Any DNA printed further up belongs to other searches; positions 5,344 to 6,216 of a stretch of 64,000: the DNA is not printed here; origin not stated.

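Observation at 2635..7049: Lipid A core operon carries a GnnA-like oxidoreductase and an LmtA-like (ICMT-fold) membrane methyltransferase, predicting Leptospira-style modified lipid A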

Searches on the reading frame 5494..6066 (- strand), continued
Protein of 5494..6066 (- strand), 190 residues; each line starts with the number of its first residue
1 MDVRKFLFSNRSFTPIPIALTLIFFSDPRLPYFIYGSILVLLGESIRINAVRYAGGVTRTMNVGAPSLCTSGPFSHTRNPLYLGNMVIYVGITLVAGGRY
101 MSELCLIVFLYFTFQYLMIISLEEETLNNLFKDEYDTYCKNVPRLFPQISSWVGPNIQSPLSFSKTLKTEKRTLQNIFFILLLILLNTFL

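Call 57: fold_search(model_id=the predicted structure, library=pdb)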
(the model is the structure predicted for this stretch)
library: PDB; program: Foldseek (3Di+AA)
matches with E <= 10: 100; with E <= 0.001: 0
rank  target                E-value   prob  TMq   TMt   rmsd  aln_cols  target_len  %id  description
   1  8xku_G                7.8e-03  1.00  0.49  0.34   4.5       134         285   18  Cryo-EM structure of the Ycf2-FtsHi motor complex from Arabidopsis in ATP-bound state (released 2024-09-11)
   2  4a2n                  1.7e-02  1.00  0.58  0.57   4.2       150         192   18  Crystal Structure of Ma-ICMT (released 2012-01-11)
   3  5v7p_A                3.8e-02  1.00  0.53  0.37   4.8       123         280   23  Atomic structure of the eukaryotic intramembrane Ras methyltransferase ICMT (isoprenylcysteine carboxyl methyltransfer (released 2018-01-17)
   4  5vg9                  8.9e-02  1.00  0.48  0.34   4.9       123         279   24  Structure of the eukaryotic intramembrane Ras methyltransferase ICMT (isoprenylcysteine carboxyl methyltransferase) with (released 2018-01-17)
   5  7bw1                  1.4e-01  0.99  0.41  0.33   4.9       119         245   20  Crystal structure of Steroid 5-alpha-reductase 2 in complex with Finasteride (released 2020-08-05)
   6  7c83                  2.8e-01  0.99  0.44  0.35   4.4       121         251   20  Crystal structure of an integral membrane steroid 5-alpha-reductase PbSRD5A (released 2021-01-27)
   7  7jic_B                1.5e+00  0.12  0.25  0.24  14.2       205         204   13  Structure of human CD19-CD81 co-receptor complex bound to coltuximab Fab fragment (released 2021-01-20)
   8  6y90_A                1.9e+00  0.13  0.27  0.29  16.0       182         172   15  Structure of full-length CD20 in complex with Rituximab Fab (released 2020-08-26)
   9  7umh_r                2.0e+00  0.02  0.14  0.09  19.4       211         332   15  Energetic robustness to large scale structural dynamics in a photosynthetic supercomplex (released 2023-05-17)
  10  6y97_A                2.5e+00  0.13  0.28  0.30  14.4       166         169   13  Structure of full-length CD20 in complex with Obinutuzumab Fab (released 2020-08-26)
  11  6wvg_A                2.5e+00  0.06  0.21  0.11  16.4       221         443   11  human CD53 (released 2020-09-16)
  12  8esv_B                2.9e+00  0.06  0.19  0.16  11.9       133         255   13  Structure of human ADAM10-Tspan15 complex bound to 11G2 vFab (released 2023-06-14)
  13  7t89_B                2.9e+00  0.05  0.19  0.20  16.9       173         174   14  Light harvesting complex Phycocyanin PC577 from the cryptophyte Hemiselmis pacifica CCMP 706 (released 2023-02-15)
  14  4lmx_D                3.1e+00  0.05  0.19  0.20  16.6       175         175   14  Light harvesting complex PE555 from the cryptophyte Hemiselmis andersenii CCMP644 (released 2014-06-18)
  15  4lmx_F                3.4e+00  0.04  0.19  0.21  16.6       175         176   14  Light harvesting complex PE555 from the cryptophyte Hemiselmis andersenii CCMP644 (released 2014-06-18)
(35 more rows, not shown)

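Call 65: find_homologous_proteins(query=P0345, max_evalue=1e-20)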
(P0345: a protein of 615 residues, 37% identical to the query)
Query P0345 (615 aa): 308 proteins with E <= 1e-20 among 8000 candidates; the best 120 are listed.
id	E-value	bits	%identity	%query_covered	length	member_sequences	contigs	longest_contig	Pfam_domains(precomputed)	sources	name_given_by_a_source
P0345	0.0e+0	1388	100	100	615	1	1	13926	PF04191.19,PF02684.22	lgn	-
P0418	2.7e-248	844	62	98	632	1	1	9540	PF04140.20,PF04191.19,PF02684.22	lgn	-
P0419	2.8e-244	830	61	96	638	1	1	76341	PF04191.19,PF02684.22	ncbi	ncbi:MAG: hypothetical protein ABIH00_09300 [Armatimonadota bacterium]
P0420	5.5e-239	813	59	99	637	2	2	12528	PF04191.19,PF02684.22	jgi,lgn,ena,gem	-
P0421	9.0e-233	792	57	99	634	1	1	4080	PF04140.20,PF04191.19,PF02684.22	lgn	-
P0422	2.1e-232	791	57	97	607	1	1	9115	PF04140.20,PF04191.19,PF02684.22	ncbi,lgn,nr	ncbi:MAG: hypothetical protein HYU63_03700 [Armatimonadetes bacterium]|nr:hypothetical protein [Arma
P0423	3.9e-232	790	57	99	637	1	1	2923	PF04140.20,PF02684.22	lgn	-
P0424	5.1e-196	671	50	99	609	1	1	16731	PF04140.20,PF02684.22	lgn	-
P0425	4.4e-194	664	50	98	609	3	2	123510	PF04140.20,PF02684.22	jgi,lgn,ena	-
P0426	9.1e-194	663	50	98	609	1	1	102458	PF04140.20,PF02684.22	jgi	jgi:lipid-A-disaccharide synthase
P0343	2.4e-175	603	58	74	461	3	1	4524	PF04191.19,PF02684.22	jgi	-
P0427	2.9e-132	460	52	65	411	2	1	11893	PF02684.22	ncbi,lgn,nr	ncbi:MAG: hypothetical protein M1536_05865 [Firmicutes bacterium]|nr:hypothetical protein [Bacillota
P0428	1.2e-124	435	48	65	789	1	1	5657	PF02684.22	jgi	jgi:lipid-A-disaccharide synthase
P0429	2.9e-122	427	48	66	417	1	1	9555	PF02684.22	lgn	-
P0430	3.5e-122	427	48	66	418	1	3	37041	PF02684.22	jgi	jgi:lipid-A-disaccharide synthase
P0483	1.0e-80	290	31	99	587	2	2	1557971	PF04140.20,PF06966.18,PF04191.19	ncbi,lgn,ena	-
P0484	2.7e-78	282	31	97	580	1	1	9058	PF04191.19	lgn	-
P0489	4.1e-75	272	31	96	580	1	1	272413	PF04191.19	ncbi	-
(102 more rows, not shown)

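Call 85: search_protein_families(library=ncbifam, proteins=[P0345, P0419, P0483, L053:7995-8585:+, L045:8001-8564:+, L063:4546-5547:+], max_evalue=0.00001)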
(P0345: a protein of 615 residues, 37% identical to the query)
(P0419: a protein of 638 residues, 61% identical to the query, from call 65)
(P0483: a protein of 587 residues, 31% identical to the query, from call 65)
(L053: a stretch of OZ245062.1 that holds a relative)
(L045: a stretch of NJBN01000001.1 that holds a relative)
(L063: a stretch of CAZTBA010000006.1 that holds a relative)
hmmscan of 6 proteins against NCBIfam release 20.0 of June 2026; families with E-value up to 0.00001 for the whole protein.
P0345 (615 aa): 3 families
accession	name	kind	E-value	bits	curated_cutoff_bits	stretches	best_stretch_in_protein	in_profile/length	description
TIGR04571.1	LmtA_Leptospira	exception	2.2e-16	60.4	325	1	457-606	53-198/252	lipid A Kdo2 1-phosphate O-methyltransferase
TIGR00215.1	lpxB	equivalog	1.4e-09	37.3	190.25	0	152-223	165-237/382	lipid-A-disaccharide synthase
TIGR03492.1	TIGR03492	hypoth_equivalog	8.7e-09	34.5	219.2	1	126-299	163-319/396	lipid-A-disaccharide synthase-related protein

P0419 (638 aa): 4 families
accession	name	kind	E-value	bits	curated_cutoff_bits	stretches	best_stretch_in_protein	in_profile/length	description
TIGR03492.1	TIGR03492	hypoth_equivalog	7.5e-15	54.5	219.2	1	152-304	181-319/396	lipid-A-disaccharide synthase-related protein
TIGR00215.1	lpxB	equivalog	4.2e-14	52.2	190.25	1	155-306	163-293/382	lipid-A-disaccharide synthase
TIGR04571.1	LmtA_Leptospira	exception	1.9e-12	47.5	325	1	457-617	47-202/252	lipid A Kdo2 1-phosphate O-methyltransferase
NF040696.1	isopcys_mtase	equivalog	4.1e-08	33.3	160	1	494-579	111-189/190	protein-S-isoprenylcysteine O-methyltransferase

P0483 (587 aa): 2 families
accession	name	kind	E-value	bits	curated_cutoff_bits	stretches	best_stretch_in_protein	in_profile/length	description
TIGR04571.1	LmtA_Leptospira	exception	1.1e-11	45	325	1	402-577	15-196/252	lipid A Kdo2 1-phosphate O-methyltransferase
NF040696.1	isopcys_mtase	equivalog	7e-06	26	160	0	460-539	110-182/190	protein-S-isoprenylcysteine O-methyltransferase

L053:7995-8585:+ (196 aa): 2 families
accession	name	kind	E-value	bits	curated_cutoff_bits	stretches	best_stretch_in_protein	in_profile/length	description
TIGR04571.1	LmtA_Leptospira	exception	1.5e-17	64.1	325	1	3-186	9-199/252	lipid A Kdo2 1-phosphate O-methyltransferase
NF040696.1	isopcys_mtase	equivalog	1.4e-08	34.8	160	1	70-150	112-190/190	protein-S-isoprenylcysteine O-methyltransferase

L045:8001-8564:+ (187 aa): 3 families
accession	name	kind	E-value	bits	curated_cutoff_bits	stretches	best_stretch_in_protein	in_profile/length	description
TIGR04571.1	LmtA_Leptospira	exception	1.3e-14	54.6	325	1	5-184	12-202/252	lipid A Kdo2 1-phosphate O-methyltransferase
NF040696.1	isopcys_mtase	equivalog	1.1e-09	38.4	160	1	65-146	109-189/190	protein-S-isoprenylcysteine O-methyltransferase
NF045656.1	MeththiolMtaseMddA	equivalog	2.7e-06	26.9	270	1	49-145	146-238/238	methanethiol S-methyltransferase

L063:4546-5547:+ (333 aa): 8 families
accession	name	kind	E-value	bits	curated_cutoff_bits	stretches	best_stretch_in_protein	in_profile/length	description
NF040723.1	UDP-GlcNAcDh_Arch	equivalog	9.4e-63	212.5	450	1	5-245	1-247/302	UDP-N-acetylglucosamine 3-dehydrogenase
TIGR04380.1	myo_inos_iolG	equivalog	6.8e-33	113.9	355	1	5-216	2-232/330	inositol 2-dehydrogenase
NF052679.1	InsChiInosDhIolG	equivalog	8.6e-18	64.5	540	1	5-183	3-193/343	bifunctional inositol 2-dehydrogenase/D-chiro-inositol 1-dehydrogenase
NF008607.0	PRK11579.1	subfamily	6.9e-10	38.4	330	1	1-129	1-130/346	oxidoreductase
NF052479.1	LevoglcsnDh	equivalog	5.6e-09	35.1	650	1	4-124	3-134/386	levoglucosan dehydrogenase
NF058561.1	BT_2158_fam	equivalog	2.3e-08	33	750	1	7-122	38-155/487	glycoside 3-dehydrogenase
NF041392.1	XylDh_Gfo6_Halo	equivalog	6.1e-08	31.8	350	1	45-121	65-140/350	D-xylose 1-dehydrogenase Gfo6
NF007574.0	PRK10206.1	equivalog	2e-06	27.1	352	1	59-133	59-139/345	oxidoreductase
